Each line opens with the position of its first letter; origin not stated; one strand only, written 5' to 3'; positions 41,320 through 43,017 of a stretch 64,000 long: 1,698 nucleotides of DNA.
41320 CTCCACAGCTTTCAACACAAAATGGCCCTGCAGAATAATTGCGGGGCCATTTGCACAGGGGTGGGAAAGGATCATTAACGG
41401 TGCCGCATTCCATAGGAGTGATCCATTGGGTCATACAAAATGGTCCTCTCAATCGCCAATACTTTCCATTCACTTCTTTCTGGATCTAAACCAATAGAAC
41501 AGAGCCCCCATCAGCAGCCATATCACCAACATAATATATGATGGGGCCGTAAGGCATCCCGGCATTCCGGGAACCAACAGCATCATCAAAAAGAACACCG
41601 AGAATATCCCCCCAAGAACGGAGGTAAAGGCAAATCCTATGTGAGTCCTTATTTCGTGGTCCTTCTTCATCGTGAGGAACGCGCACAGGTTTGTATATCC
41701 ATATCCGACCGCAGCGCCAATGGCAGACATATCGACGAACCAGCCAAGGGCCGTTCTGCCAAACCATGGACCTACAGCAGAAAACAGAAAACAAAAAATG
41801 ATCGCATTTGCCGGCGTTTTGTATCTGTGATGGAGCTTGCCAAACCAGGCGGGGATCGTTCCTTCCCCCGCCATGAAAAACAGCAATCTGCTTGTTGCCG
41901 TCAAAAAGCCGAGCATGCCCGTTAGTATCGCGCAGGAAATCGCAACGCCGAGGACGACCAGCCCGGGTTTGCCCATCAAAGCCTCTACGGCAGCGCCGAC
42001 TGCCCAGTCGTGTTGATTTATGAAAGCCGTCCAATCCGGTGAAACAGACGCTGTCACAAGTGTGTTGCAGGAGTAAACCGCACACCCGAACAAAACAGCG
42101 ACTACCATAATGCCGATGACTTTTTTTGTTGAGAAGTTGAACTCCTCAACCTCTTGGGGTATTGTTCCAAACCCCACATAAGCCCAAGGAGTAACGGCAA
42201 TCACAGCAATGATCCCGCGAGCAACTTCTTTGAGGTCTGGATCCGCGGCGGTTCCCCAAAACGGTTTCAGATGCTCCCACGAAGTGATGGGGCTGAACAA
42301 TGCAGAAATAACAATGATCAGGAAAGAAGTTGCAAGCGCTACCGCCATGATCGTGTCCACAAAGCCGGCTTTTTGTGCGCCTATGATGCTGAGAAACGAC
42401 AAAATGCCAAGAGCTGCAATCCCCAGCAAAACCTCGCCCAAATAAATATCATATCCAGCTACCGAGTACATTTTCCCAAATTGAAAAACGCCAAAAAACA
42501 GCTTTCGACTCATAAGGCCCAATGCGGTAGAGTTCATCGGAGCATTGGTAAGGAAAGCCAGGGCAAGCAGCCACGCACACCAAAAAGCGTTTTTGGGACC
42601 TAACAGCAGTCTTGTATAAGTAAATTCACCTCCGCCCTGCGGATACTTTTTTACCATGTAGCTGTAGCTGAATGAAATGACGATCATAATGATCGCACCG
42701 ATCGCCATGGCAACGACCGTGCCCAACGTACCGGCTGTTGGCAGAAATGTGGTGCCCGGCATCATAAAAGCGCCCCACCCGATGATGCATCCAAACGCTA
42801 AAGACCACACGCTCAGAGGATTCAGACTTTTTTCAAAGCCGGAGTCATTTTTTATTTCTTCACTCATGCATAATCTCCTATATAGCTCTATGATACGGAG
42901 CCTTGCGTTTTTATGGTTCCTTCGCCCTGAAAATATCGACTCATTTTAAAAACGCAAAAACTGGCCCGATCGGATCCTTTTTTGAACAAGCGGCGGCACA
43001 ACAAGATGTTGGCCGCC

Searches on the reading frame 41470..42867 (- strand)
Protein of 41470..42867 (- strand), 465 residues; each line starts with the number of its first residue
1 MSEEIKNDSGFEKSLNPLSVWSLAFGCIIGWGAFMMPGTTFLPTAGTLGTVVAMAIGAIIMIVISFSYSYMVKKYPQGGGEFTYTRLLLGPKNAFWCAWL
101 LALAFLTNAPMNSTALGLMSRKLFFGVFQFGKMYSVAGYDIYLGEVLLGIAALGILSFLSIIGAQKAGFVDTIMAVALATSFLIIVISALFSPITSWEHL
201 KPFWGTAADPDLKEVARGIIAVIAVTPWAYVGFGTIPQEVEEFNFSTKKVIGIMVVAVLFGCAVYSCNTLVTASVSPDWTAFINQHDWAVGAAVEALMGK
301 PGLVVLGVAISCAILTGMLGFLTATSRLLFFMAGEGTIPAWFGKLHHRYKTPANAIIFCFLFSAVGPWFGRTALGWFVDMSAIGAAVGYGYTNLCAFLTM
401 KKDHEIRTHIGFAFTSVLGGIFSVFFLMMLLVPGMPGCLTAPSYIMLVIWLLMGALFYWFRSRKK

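Call 17: find_encoding_contigs(protein=window:41470-42867:-, flank=10000, max_places=1)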
Protein window:41470-42867:- (465 aa): 12 contigs read that carry it; 1 place shown.
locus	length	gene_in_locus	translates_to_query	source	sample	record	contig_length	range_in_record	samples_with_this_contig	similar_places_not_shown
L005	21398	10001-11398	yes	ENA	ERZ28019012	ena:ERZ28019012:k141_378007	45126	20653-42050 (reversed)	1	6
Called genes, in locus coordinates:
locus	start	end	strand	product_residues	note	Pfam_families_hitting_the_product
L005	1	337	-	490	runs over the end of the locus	PF00128:Alpha-amylase, PF02324:Glyco_hydro_70 (faint), PF09154:Alpha-amy_C_pro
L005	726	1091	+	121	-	PF00392:GntR, PF13730:HTH_36 (faint)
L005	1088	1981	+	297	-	PF00005:ABC_tran, PF13304:AAA_21 (weak)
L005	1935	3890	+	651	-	-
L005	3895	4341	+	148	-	-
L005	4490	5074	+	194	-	PF12822:ECF_trnsprt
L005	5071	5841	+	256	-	PF03309:Pan_kinase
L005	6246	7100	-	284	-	PF01418:HTH_6, PF01380:SIS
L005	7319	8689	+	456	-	PF03616:Glt_symporter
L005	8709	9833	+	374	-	PF02423:OCD_Mu_crystall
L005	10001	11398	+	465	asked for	PF13520:AA_permease_2, PF00324:AA_permease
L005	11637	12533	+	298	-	PF00892:EamA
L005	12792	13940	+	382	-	PF00590:TP_methylase, PF02826:2-Hacid_dh_C, PF03446:NAD_binding_2, PF14833:NAD_binding_11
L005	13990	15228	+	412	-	PF13660:DUF4147, PF05161:MOFRL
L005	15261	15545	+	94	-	-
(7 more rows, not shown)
